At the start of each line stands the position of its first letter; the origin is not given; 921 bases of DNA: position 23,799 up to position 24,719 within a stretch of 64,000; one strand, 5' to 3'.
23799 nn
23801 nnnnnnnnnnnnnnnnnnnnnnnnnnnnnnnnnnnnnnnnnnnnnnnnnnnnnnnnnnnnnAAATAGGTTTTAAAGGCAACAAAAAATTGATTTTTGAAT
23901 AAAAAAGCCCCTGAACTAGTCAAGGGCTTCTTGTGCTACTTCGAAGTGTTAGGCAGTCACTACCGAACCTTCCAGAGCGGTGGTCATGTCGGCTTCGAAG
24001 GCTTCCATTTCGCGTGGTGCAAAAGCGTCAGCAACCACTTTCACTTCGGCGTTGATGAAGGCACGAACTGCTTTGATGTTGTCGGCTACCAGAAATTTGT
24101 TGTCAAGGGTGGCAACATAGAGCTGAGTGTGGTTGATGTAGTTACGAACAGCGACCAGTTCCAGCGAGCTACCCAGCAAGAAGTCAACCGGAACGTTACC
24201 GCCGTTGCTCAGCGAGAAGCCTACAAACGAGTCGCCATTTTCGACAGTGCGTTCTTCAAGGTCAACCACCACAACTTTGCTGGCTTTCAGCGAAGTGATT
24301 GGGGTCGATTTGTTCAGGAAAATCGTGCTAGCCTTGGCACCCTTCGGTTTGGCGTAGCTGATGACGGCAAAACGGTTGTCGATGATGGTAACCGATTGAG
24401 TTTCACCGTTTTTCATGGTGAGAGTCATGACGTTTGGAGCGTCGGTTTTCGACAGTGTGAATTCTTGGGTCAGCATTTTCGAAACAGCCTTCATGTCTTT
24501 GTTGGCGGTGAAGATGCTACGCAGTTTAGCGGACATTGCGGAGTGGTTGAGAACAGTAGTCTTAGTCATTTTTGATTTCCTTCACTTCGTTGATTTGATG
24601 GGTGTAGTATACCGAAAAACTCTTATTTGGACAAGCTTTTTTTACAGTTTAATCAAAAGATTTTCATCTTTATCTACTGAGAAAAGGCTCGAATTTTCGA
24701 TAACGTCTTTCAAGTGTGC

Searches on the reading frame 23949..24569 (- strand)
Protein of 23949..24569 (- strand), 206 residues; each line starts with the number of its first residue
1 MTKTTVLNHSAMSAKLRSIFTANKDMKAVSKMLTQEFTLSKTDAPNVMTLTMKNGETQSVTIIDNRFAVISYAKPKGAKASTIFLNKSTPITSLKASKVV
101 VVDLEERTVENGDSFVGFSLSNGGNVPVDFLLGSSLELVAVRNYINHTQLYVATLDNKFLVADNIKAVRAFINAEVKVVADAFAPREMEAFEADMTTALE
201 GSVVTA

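Call 54: find_homologous_proteins(query=window:23949-24569:-, max_evalue=0.001)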
Query window:23949-24569:- (206 aa): 38 proteins with E <= 0.001 among 200 candidates.
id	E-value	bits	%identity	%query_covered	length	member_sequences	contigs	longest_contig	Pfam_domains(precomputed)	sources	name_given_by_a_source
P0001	3.4e-121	419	100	100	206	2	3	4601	-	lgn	-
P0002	3.9e-117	406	96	100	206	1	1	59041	-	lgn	-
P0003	8.5e-112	389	98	93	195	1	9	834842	-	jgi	jgi:hypothetical protein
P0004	2.7e-111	387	96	95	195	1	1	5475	-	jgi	jgi:hypothetical protein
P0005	8.9e-111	385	90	100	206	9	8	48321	-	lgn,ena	-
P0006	9.2e-111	385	96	95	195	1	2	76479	-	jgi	jgi:hypothetical protein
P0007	1.0e-110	385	96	95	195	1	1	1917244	-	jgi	jgi:hypothetical protein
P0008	3.4e-109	380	87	100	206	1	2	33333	-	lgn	-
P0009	4.1e-109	380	87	100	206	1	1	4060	-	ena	-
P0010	1.9e-108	378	90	100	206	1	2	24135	-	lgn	-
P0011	2.5e-108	377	88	100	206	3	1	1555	-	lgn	-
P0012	5.0e-108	376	87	100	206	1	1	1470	-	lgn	-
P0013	6.0e-108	376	88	100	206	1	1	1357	-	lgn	-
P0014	4.9e-107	373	86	100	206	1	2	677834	-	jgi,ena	-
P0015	6.9e-107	373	89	99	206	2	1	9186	-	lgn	-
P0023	5.2e-82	292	71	98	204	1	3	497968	-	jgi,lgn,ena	-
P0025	5.4e-71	256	62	95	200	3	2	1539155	-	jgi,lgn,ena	jgi:hypothetical protein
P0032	1.1e-50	190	49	92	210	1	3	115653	-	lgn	-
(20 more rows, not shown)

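Call 55: find_encoding_contigs(protein=P0023, flank=10000, max_places=3)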
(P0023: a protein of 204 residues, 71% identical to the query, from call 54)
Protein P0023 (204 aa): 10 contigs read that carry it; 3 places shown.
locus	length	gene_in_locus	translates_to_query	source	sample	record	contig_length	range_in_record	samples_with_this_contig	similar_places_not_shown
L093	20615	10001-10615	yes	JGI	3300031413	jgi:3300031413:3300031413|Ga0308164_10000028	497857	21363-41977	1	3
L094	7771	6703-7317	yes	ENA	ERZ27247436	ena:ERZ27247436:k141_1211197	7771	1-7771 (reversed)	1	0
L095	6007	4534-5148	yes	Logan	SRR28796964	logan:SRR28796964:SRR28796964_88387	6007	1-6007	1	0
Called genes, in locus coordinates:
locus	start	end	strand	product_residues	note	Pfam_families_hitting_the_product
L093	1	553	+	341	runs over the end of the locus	-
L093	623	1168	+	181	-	-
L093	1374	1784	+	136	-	-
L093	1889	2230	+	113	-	-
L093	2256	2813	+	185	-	-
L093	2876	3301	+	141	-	-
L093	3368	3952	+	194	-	-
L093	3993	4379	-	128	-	-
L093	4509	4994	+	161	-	-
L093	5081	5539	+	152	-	-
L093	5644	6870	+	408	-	-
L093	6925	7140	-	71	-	-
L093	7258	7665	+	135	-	-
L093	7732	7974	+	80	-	-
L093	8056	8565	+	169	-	-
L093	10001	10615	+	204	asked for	-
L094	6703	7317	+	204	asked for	-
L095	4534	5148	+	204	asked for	-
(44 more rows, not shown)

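Call 56: find_encoding_contigs(protein=P0025, flank=10000, max_places=3)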
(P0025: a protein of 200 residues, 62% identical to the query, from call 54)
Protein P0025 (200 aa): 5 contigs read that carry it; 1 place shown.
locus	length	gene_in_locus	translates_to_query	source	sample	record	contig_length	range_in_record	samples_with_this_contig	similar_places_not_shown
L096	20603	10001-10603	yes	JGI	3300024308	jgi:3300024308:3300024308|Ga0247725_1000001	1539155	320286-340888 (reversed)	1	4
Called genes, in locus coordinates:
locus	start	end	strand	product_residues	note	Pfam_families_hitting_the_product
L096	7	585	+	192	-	-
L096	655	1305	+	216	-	PF01027:Bax1-I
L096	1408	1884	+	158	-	-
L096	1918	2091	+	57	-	-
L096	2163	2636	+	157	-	-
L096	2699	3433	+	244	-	-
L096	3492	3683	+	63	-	-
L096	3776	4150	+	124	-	-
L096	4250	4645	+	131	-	-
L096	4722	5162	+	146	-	-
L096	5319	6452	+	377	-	PF09511:RNA_lig_T4_1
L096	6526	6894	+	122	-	PF00583:Acetyltransf_1 (weak), PF13508:Acetyltransf_7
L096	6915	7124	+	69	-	-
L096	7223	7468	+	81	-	-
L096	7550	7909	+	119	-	-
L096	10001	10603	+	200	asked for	-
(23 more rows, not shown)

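Call 57: find_encoding_contigs(protein=P0032, flank=10000, max_places=3)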
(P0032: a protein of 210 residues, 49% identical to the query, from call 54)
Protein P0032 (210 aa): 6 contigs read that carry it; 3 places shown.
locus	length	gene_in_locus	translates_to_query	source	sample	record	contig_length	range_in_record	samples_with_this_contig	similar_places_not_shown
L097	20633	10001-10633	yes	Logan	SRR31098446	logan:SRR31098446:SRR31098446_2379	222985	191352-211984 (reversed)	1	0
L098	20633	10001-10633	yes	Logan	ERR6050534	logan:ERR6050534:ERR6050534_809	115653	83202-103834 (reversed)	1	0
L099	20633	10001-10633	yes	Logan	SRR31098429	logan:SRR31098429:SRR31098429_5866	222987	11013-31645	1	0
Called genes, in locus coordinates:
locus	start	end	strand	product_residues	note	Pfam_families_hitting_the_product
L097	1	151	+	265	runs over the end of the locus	-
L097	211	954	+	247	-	PF09414:RNA_ligase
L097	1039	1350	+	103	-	-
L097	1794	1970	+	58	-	-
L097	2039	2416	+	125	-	-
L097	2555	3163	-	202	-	-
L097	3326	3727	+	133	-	-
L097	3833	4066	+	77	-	-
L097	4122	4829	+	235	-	-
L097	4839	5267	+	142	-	-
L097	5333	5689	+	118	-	-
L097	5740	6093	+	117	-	-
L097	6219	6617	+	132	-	-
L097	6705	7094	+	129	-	-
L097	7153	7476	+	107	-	-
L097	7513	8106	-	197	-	-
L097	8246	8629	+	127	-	PF00583:Acetyltransf_1 (weak), PF13508:Acetyltransf_7 (weak)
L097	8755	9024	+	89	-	-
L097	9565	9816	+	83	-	-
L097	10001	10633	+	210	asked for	-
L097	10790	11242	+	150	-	-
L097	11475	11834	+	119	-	-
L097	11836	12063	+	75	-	-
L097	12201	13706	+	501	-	-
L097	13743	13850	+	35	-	-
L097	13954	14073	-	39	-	-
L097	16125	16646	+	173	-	PF08805:PilS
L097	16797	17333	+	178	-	PF16816:DotD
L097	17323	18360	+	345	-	PF16932:T4SS_TraI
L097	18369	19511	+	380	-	PF00437:T2SSE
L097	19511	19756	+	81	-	PF28014:IcmT_2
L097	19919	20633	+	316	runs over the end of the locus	PF10671:TcpQ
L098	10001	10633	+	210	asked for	-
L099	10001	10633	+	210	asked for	-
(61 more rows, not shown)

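Call 92: search_protein_families(library=pfam, proteins=[L097:8755-9024:+, L097:6219-6617:+], max_evalue=0.1)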
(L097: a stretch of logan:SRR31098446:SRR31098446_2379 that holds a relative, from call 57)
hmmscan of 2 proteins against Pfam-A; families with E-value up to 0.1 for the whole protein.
L097:8755-9024:+ (89 aa): 0 families

L097:6219-6617:+ (132 aa): 0 families

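Call 93: search_protein_families(library=ncbifam, proteins=[L097:8755-9024:+, L097:6219-6617:+], max_evalue=0.1)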
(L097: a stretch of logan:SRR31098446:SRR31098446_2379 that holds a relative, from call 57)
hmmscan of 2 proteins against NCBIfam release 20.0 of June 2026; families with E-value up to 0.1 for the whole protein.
L097:8755-9024:+ (89 aa): 0 families

L097:6219-6617:+ (132 aa): 0 families
